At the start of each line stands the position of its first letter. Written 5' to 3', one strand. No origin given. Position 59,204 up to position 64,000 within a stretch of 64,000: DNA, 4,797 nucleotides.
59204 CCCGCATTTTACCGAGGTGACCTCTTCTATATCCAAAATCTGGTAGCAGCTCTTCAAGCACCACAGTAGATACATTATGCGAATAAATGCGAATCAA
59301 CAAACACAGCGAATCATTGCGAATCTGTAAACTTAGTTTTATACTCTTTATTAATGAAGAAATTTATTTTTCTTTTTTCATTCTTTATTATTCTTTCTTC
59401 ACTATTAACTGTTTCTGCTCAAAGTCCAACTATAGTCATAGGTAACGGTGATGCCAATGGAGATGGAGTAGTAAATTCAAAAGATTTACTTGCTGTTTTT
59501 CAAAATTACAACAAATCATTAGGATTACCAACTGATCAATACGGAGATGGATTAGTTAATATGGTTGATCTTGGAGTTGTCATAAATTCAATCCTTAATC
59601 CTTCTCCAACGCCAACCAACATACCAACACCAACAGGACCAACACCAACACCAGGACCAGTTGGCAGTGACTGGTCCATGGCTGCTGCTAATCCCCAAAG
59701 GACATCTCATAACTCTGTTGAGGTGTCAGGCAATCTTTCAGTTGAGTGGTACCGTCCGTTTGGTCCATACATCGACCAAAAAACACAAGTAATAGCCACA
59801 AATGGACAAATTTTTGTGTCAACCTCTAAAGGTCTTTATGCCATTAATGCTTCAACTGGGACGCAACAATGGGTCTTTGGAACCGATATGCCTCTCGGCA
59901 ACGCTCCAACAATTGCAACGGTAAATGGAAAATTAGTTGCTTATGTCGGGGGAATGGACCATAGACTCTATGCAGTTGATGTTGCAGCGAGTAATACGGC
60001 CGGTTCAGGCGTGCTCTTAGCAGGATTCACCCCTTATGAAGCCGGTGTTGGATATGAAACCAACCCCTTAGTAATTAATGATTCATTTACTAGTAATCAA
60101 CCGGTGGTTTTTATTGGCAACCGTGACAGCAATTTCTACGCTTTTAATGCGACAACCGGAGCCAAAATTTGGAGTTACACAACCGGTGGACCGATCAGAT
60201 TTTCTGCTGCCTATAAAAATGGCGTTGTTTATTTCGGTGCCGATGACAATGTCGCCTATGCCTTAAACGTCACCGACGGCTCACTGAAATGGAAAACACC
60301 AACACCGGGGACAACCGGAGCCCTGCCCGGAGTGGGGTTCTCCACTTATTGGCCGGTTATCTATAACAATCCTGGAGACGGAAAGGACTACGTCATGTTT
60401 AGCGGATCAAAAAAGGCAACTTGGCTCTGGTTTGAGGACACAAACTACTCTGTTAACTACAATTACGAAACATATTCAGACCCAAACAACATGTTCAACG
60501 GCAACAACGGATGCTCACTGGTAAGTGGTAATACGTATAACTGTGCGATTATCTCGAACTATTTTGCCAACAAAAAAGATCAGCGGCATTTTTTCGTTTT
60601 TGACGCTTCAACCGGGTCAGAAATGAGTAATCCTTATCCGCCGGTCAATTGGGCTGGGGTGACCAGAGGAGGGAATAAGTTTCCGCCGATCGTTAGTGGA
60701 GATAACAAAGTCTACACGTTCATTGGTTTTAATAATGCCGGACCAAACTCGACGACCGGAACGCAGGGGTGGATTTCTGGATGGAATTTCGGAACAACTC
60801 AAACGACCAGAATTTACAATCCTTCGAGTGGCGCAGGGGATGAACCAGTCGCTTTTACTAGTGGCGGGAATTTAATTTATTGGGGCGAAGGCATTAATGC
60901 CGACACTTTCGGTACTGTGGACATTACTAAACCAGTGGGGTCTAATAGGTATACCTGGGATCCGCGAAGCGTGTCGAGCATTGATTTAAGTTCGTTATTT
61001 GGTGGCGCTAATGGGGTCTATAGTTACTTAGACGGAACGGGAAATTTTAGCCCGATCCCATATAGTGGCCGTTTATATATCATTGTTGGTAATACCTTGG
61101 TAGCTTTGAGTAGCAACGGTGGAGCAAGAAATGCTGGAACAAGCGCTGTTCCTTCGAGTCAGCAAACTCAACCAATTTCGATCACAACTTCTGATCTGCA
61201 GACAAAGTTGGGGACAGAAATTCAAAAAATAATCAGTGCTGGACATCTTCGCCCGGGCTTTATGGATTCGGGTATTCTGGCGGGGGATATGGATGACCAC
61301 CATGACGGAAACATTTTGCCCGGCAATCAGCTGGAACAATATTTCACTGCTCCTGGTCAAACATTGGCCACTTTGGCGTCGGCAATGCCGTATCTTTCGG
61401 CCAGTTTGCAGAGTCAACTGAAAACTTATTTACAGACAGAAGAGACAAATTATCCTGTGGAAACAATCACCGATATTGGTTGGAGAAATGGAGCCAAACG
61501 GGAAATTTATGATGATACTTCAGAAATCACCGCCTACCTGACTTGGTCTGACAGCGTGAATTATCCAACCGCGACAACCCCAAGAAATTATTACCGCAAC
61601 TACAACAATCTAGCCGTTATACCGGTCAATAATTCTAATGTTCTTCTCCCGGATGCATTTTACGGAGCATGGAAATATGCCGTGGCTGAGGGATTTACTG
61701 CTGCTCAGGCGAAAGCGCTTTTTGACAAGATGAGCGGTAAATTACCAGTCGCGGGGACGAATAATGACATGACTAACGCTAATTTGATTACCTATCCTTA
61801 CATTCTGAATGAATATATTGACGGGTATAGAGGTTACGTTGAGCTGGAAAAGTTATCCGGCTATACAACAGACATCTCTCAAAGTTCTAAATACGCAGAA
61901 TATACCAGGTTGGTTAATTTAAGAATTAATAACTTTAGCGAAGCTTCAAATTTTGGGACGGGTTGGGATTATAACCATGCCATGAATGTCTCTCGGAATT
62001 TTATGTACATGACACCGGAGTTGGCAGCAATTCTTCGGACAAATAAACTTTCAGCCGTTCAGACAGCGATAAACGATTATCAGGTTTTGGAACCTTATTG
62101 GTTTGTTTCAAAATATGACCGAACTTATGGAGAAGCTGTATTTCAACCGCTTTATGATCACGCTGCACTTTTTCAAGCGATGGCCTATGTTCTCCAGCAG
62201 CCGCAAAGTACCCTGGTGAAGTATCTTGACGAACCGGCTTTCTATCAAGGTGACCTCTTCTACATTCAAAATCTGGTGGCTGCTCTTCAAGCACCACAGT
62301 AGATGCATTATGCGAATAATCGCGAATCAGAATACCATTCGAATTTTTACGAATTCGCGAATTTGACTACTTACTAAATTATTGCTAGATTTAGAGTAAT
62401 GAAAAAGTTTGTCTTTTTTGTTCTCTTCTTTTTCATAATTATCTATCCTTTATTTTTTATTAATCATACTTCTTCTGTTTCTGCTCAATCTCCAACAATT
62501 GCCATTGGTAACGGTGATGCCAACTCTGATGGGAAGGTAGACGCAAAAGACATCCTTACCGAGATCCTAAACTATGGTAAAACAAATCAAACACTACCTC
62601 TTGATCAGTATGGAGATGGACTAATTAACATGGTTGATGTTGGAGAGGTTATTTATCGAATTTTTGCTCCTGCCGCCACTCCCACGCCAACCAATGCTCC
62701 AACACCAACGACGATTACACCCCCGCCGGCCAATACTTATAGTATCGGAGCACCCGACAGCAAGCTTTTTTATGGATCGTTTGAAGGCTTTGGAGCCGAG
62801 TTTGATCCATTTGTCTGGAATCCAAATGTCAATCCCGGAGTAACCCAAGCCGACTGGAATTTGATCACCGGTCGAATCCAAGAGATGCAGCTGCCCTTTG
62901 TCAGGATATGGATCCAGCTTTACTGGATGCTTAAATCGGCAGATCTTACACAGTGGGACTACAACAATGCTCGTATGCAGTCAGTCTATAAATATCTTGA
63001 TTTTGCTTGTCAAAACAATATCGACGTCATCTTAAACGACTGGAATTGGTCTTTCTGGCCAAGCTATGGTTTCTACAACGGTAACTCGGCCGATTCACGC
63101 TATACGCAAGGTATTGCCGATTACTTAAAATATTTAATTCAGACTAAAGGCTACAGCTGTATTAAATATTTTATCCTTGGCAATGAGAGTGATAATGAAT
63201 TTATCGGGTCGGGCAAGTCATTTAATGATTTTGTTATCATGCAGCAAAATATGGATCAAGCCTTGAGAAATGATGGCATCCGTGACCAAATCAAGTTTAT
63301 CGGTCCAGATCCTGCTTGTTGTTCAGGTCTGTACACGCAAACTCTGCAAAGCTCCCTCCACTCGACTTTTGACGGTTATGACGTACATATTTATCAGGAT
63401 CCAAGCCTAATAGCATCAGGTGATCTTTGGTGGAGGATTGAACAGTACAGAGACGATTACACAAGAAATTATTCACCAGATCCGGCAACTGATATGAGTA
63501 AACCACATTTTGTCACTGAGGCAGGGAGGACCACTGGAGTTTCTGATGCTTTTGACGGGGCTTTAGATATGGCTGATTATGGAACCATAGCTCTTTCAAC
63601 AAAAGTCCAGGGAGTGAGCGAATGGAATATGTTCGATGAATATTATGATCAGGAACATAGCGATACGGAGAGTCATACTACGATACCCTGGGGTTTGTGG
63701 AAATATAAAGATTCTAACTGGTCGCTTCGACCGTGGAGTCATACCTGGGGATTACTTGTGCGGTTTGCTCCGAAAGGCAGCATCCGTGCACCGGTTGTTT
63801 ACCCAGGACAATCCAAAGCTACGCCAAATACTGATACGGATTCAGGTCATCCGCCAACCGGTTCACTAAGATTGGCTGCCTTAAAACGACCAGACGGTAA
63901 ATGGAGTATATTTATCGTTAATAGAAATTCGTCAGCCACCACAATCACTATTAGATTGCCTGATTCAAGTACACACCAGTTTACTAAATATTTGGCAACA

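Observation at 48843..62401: Six consecutive secreted-protein genes each have a private promoter placed 7-8 nt from the ATG, indicating leaderless mRNAs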

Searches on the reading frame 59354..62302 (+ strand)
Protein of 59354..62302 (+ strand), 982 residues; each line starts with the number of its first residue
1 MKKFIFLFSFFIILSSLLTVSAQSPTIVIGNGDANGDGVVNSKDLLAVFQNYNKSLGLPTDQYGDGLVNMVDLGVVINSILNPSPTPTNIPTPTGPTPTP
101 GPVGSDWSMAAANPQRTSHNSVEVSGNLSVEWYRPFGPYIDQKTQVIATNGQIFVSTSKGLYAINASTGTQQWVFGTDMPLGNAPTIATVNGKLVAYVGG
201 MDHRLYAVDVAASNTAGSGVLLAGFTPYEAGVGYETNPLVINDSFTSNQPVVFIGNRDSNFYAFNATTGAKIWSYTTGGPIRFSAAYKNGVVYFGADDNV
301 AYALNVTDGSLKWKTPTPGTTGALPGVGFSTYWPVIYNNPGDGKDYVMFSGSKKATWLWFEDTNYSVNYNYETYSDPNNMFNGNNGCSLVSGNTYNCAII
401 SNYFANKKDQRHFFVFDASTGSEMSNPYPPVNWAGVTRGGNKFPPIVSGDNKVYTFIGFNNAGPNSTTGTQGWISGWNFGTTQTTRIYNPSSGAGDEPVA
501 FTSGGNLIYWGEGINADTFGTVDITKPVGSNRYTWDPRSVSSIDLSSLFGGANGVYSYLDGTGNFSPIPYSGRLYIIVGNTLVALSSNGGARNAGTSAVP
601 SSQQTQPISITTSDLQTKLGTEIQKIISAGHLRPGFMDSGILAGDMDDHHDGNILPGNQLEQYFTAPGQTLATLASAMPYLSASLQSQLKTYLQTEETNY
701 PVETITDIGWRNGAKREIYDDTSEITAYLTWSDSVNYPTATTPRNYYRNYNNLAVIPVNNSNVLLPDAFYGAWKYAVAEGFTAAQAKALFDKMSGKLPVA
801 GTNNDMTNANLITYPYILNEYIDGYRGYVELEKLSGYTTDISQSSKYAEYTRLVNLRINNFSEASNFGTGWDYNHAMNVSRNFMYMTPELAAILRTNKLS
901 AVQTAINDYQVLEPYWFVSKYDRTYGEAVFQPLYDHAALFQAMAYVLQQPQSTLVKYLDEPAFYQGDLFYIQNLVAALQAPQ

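Call 12: search_protein_families(library=pfam, proteins=[window:59354-62302:+], max_evalue=0.01)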
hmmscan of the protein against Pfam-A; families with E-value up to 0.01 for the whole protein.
window:59354-62302:+ (982 aa): 3 families
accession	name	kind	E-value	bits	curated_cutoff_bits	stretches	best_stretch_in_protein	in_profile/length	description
PF13570.13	Beta-prop_ACSF4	-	2.2e-18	67.2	133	2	247-319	59-133/329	Beta-alanine-activating enzyme, beta-propeller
PF13360.13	PQQ_2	-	2.8e-13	50.5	27.6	2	245-319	29-103/233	Outer membrane protein assembly factor BamB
PF00404.24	Dockerin_1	-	7.7e-06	26.5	22.9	1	32-81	2-57/57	Dockerin type I domain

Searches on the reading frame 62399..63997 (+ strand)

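Call 12: search_protein_families(library=pfam, proteins=[window:62399-63997:+], max_evalue=0.01)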
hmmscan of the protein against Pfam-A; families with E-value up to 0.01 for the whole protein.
window:62399-63997:+ (533 aa): 2 families
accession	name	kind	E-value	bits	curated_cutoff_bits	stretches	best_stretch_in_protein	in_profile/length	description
PF17189.10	Glyco_hydro_30C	-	0.00047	20.7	22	1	485-525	12-52/65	Glycosyl hydrolase family 30 beta sandwich domain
PF00404.24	Dockerin_1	-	0.0014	19.2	22.9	1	39-87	2-55/57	Dockerin type I domain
